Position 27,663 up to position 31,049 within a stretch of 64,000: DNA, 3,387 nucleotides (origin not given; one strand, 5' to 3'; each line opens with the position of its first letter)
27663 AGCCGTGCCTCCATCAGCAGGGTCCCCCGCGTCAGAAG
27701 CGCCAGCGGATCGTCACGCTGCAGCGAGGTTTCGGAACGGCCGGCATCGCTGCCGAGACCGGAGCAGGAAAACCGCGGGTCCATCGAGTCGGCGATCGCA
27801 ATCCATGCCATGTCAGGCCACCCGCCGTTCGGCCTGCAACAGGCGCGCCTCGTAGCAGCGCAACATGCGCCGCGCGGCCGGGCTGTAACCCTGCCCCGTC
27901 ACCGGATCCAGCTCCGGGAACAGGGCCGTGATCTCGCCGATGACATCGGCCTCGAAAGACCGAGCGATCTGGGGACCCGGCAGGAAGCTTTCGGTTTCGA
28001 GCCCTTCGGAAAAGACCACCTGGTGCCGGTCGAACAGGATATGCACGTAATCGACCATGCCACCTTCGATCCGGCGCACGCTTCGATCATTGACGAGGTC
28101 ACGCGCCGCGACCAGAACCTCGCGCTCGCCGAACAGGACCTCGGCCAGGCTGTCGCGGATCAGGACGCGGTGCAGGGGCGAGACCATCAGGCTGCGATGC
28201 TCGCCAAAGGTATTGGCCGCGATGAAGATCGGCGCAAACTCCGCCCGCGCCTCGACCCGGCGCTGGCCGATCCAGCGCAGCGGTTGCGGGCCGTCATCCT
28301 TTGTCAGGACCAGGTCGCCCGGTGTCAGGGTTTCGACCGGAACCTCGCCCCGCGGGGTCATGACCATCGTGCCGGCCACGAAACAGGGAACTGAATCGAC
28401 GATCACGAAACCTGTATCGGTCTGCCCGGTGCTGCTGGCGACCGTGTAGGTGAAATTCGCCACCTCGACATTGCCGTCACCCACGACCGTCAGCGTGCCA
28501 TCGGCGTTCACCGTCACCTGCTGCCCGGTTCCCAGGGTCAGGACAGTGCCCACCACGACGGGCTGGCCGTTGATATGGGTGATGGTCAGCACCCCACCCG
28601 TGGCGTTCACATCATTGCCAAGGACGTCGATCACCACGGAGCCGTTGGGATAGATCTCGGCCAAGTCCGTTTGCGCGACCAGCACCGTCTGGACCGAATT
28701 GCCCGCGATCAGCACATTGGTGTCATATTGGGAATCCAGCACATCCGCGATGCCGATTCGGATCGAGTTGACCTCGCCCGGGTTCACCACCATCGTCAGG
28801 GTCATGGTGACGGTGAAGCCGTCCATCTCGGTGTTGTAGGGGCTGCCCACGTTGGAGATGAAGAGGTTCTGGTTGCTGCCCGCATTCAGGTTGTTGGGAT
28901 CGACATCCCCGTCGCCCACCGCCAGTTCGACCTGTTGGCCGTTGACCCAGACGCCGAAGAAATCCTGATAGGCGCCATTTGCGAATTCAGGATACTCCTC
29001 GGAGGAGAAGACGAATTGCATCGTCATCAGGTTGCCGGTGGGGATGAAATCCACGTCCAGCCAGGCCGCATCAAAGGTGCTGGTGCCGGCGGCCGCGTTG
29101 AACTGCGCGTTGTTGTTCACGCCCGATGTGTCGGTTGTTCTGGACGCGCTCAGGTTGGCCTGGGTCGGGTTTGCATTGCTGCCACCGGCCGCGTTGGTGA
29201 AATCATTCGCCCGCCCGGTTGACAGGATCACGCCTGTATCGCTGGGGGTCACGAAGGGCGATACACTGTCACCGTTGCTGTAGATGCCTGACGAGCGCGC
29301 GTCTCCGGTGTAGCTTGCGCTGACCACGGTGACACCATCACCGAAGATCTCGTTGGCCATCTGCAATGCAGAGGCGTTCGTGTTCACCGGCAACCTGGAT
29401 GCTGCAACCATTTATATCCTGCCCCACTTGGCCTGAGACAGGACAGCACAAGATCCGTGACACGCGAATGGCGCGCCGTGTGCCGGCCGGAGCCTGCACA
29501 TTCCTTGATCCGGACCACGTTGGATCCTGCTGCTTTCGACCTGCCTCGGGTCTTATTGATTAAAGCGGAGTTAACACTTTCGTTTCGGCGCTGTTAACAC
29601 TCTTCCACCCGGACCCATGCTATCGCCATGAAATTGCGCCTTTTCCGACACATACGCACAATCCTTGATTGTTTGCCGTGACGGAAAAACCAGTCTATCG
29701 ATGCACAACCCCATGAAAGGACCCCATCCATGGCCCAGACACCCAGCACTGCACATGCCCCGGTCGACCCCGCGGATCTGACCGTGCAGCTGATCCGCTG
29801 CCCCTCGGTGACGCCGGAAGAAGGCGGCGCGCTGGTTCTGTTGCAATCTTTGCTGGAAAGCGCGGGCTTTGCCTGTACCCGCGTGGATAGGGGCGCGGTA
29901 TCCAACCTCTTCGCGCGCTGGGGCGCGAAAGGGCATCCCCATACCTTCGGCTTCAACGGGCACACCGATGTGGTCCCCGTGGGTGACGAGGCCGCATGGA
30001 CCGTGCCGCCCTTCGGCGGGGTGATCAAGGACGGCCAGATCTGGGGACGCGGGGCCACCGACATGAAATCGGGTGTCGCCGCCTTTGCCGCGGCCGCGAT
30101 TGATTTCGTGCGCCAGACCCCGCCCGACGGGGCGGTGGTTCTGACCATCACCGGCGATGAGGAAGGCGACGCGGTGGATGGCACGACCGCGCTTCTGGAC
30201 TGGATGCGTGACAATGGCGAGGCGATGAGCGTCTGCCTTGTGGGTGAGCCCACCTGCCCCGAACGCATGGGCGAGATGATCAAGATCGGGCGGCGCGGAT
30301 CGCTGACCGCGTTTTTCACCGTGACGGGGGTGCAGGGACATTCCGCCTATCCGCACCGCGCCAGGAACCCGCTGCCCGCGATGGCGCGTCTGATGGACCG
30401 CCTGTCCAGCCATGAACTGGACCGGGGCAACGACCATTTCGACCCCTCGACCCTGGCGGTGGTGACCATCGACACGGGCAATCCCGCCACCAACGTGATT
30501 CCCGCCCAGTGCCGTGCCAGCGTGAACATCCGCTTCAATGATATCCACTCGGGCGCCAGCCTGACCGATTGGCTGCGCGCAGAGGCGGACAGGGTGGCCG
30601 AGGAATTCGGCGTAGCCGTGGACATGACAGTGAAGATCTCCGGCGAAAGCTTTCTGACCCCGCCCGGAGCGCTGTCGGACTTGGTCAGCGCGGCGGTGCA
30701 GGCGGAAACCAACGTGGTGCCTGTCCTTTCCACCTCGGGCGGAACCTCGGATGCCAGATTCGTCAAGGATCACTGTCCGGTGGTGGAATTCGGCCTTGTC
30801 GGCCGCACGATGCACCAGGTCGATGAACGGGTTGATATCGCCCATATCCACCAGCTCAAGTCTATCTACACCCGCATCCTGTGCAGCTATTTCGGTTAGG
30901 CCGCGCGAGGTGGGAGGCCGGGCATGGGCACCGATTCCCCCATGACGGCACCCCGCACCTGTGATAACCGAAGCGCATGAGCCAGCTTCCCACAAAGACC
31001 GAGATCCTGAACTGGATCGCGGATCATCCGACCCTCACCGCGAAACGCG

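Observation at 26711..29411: Translationally coupled pair of Hint/BIL-domain genes wedged between dapD and dapE, one catalytically intact and one degenerate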

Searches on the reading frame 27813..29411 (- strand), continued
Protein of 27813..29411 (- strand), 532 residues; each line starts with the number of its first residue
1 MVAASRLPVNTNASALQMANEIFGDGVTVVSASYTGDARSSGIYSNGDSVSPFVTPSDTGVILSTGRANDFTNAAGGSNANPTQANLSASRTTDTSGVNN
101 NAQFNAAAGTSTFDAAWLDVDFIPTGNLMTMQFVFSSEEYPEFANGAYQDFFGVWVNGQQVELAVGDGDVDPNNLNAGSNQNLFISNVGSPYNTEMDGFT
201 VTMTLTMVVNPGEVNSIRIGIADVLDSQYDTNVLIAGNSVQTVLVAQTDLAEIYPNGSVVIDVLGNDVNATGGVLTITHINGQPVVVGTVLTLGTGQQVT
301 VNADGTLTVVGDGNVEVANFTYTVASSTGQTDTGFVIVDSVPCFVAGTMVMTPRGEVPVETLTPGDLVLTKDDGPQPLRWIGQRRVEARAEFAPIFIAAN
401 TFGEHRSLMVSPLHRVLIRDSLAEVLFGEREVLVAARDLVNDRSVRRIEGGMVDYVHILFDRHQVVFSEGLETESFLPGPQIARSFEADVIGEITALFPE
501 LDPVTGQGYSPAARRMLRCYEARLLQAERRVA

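Call 58: find_encoding_contigs(protein=P0343, flank=4000, max_places=1)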
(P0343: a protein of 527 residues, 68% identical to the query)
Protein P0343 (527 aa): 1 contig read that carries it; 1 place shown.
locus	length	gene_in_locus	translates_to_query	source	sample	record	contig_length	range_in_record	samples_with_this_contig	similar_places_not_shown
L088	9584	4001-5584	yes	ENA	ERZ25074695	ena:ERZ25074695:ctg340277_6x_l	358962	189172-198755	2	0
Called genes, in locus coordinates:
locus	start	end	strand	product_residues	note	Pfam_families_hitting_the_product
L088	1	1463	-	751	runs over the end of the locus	PF17876:CSD2, PF00773:RNB, PF00575:S1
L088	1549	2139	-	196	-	PF09837:DUF2064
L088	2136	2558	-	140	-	PF00583:Acetyltransf_1, PF13673:Acetyltransf_10, PF13508:Acetyltransf_7, PF08445:FR47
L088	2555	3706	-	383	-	PF01546:Peptidase_M20, PF07687:M20_dimer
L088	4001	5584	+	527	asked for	PF26766:Choice_anch_L, PF13403:Hint_2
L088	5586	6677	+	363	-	PF13403:Hint_2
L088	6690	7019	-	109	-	-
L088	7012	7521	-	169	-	-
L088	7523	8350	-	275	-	PF14805:THDPS_N_2, PF25084:LbH_EIF2B (faint), PF00132:Hexapep (weak), PF14602:Hexapep_2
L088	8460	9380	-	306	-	PF00291:PALP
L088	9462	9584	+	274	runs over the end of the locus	PF18306:LDcluster4 (weak), PF03641:Lysine_decarbox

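Call 63: predict_structure(alignment_id=A2)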
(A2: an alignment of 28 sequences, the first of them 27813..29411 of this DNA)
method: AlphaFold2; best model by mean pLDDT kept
length: 532 residues; sequences in the alignment: 28
mean_pLDDT: 66.0   pTM: 0.49
mean pLDDT of the five models: 66.0, 64.2, 61.8, 58.7, 58.3
residues with pLDDT >= 90: 56; 70-90: 192; 50-70: 144; < 50: 140
segments of 3 or more residues with pLDDT < 50: 1-4, 76-90, 141-147, 164-180, 240-255, 266-272, 313-320, 333-341, 477-501, 509-532
pLDDT, mean of each block of 10 residues (from residue 1): 65 93 79 92 81 72 85 55 46 73 79 89 71 69 48 77 43 44 58 56 64 84 75 75 36 51 55 64 75 67 78 44 60 38 79 92 86 76 65 81 88 74 61 69 82 74 76 60 33 41 48 41 37 28
secondary structure, 60 per line:
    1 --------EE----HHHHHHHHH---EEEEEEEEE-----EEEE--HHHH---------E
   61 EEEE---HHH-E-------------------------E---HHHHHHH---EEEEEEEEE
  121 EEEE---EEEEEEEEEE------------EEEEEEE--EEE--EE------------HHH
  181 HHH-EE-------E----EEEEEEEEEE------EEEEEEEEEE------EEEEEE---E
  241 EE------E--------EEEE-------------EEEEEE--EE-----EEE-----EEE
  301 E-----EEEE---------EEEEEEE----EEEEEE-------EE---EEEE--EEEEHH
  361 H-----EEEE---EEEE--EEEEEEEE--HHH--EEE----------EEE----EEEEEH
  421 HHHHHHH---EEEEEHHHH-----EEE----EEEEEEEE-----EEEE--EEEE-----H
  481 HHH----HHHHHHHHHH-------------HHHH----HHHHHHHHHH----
elements in order: H15-23 E27-35 E41-44 H47-50 E60-64 H102-108 E112-124 E128-137 E150-156 E159-161 H178-183 E199-208 E215-224 E231-236 E240-242 E258-261 E275-280 E290-292 E298-301 E307-310 E320-326 E331-336 E349-352 E355-358 E367-370 E374-377 E380-387 E395-397 E408-410 E415-419 H420-427 E431-435 H436-439 E445-447 E452-459 E465-468 E471-474 H480-483 H488-497 H511-514 H519-528

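Call 67: fold_search(model_id=the predicted structure, library=pdb)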
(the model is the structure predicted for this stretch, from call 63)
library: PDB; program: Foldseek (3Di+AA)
matches with E <= 10: 1567; with E <= 0.001: 31
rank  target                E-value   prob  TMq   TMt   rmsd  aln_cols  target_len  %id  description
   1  7js4                  7.3e-07  0.99  0.14  0.09  16.4       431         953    8  The structure of the M60 catalytic domain with the CBM51-1 and CBM51-2 domains from Clostridium perfringens ZmpB (released 2021-02-03)
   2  8beg_A                1.7e-05  0.63  0.11  0.10  29.3       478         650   10  Structure of Ig-like domains from PrgB (released 2022-11-30)
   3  2c9a_A                2.3e-05  1.00  0.14  0.26  13.1       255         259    7  Crystal structure of the MAM-Ig module of receptor protein tyrosine phosphatase mu (released 2006-01-19)
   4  8beg_B                2.3e-05  0.60  0.11  0.10  29.5       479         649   10  Structure of Ig-like domains from PrgB (released 2022-11-30)
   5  9ybq_I                3.5e-05  1.00  0.13  0.22  19.7       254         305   16  Vibrio cholerae protein FrhA peptid-binding domain and adjacent split domain (S1127-F1439) in complex with peptide AGY (released 2025-12-03)
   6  9ybq_B                6.4e-05  1.00  0.14  0.23  19.6       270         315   17  Vibrio cholerae protein FrhA peptid-binding domain and adjacent split domain (S1127-F1439) in complex with peptide AGY (released 2025-12-03)
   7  9ybq_G                7.1e-05  1.00  0.14  0.23  19.2       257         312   18  Vibrio cholerae protein FrhA peptid-binding domain and adjacent split domain (S1127-F1439) in complex with peptide AGY (released 2025-12-03)
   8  7ptp_A                8.9e-05  0.41  0.11  0.09  25.6       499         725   10  In-situ structure of pentameric S-layer protein (released 2021-12-15)
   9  6mwy_A                1.2e-04  1.00  0.19  0.63   3.9       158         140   13  The Prp8 intein of Cryptococcus gattii (released 2019-11-06)
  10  6riy_A                1.4e-04  1.00  0.19  0.64   4.1       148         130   15  Crystal structure of MchDnaB-1 intein (N145AA) (released 2020-05-13)
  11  9ybq_K                1.6e-04  1.00  0.14  0.23  19.5       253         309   16  Vibrio cholerae protein FrhA peptid-binding domain and adjacent split domain (S1127-F1439) in complex with peptide AGY (released 2025-12-03)
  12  6mx6_A                1.7e-04  1.00  0.19  0.61   4.6       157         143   14  The Prp8 intein of Cryptococcus neoformans (released 2019-10-23)
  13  9y9w_G                1.9e-04  0.99  0.13  0.22  19.0       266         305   15  Vibrio cholerae protein FrhA peptid-binding domain and adjacent split domain (S1127-F1439) in complex with peptide AGW (released 2025-12-03)
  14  9ybq_A                2.0e-04  1.00  0.14  0.23  20.1       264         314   16  Vibrio cholerae protein FrhA peptid-binding domain and adjacent split domain (S1127-F1439) in complex with peptide AGY (released 2025-12-03)
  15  6rix_B                2.4e-04  1.00  0.18  0.65   3.9       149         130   14  Crystal structure of MchDnaB-1 intein (released 2020-05-13)
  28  2lwy_MODEL_1_A        7.4e-04  1.00  0.20  0.70   3.2       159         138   17  Solution Structure of Bacterial Intein-Like domain from Clostridium thermocellum (released 2013-05-08)
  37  1at0                  1.3e-03  1.00  0.17  0.55   8.3       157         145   15  17-kDA fragment of hedgehog C-terminal autoprocessing domain (released 1997-11-12)
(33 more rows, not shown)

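Call 76: search_protein_families(library=padloc, proteins=[window:27813-29411:-], max_evalue=0.01)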
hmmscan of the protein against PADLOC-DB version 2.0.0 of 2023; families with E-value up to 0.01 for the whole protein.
window:27813-29411:- (532 aa): 0 families

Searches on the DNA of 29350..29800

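Call 68: search_rna_families(source=window, start=29350, end=29800, threshold=evalue, max_evalue=1)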
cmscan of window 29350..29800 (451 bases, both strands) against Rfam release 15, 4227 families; matches with E-value up to 1: 0.
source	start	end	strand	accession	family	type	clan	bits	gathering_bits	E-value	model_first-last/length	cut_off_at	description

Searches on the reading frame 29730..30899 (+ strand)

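Call 3: search_protein_families(library=pfam, proteins=[window:29730-30899:+], max_evalue=1)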
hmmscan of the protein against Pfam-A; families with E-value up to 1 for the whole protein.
window:29730-30899:+ (389 aa): 3 families
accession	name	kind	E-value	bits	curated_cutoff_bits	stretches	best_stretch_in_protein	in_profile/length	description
PF01546.33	Peptidase_M20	-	9.3e-37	127.4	24.6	1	75-384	2-204/206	Peptidase family M20/M25/M40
PF07687.19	M20_dimer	-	7.4e-23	81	21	1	186-291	1-104/107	Peptidase dimerisation domain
PF04389.22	Peptidase_M28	-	0.0011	19.2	21.3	1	59-146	1-68/193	Peptidase family M28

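Call 4: search_protein_families(library=ncbifam, proteins=[window:29730-30899:+], max_evalue=1)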
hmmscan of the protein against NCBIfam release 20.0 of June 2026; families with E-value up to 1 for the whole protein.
window:29730-30899:+ (389 aa): 63 families (the best 25 are shown)
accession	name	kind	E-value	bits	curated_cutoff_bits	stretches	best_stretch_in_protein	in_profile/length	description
NF009557.0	PRK13009.1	equivalog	3.6e-145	483.9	284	1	13-388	4-375/377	succinyl-diaminopimelate desuccinylase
TIGR01246.1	dapE_proteo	equivalog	3e-112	375.3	361.8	1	16-384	3-367/370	succinyl-diaminopimelate desuccinylase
TIGR01910.1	DapE-ArgE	subfamily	3.1e-51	174.7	217.6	1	17-375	3-369/373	ArgE/DapE family deacylase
NF006365.0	PRK08588.1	subfamily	3.6e-44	151.6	289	1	20-388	15-381/383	succinyl-diaminopimelate desuccinylase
NF006399.0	PRK08651.1-2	equivalog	1.3e-40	139.6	381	2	15-227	7-215/405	succinyl-diaminopimelate desuccinylase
NF005710.0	PRK07522.1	subfamily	3.8e-39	135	412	1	13-376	9-377/391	acetylornithine deacetylase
NF006400.0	PRK08651.1-3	equivalog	1.1e-34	120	374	1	70-384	83-403/410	succinyl-diaminopimelate desuccinylase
NF009555.0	PRK13004.1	equivalog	1.3e-33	116.5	321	1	16-272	19-265/399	YgeY family selenium metabolism-linked hydrolase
TIGR01892.1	AcOrn-deacetyl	equivalog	4.7e-33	114.7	297.7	1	21-382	6-363/365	acetylornithine deacetylase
NF010589.0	PRK13983.1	equivalog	6.6e-33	114.2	333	1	17-385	19-407/409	M20 family metallo-hydrolase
TIGR01900.1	dapE-gram_pos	equivalog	9.7e-33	113.5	304.2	1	13-384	4-350/351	succinyl-diaminopimelate desuccinylase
NF005306.0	PRK06837.1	subfamily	1.3e-27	96.7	376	1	71-380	98-414/427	ArgE/DapE family deacylase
NF006596.0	PRK09133.1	subfamily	5.3e-25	87.9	349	2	38-230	66-265/474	hypothetical protein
NF005913.0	PRK07906.1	subfamily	1e-24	87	382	2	39-230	48-245/442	hypothetical protein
NF003474.0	PRK05111.1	equivalog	1.2e-23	83.7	460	1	37-384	38-377/383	acetylornithine deacetylase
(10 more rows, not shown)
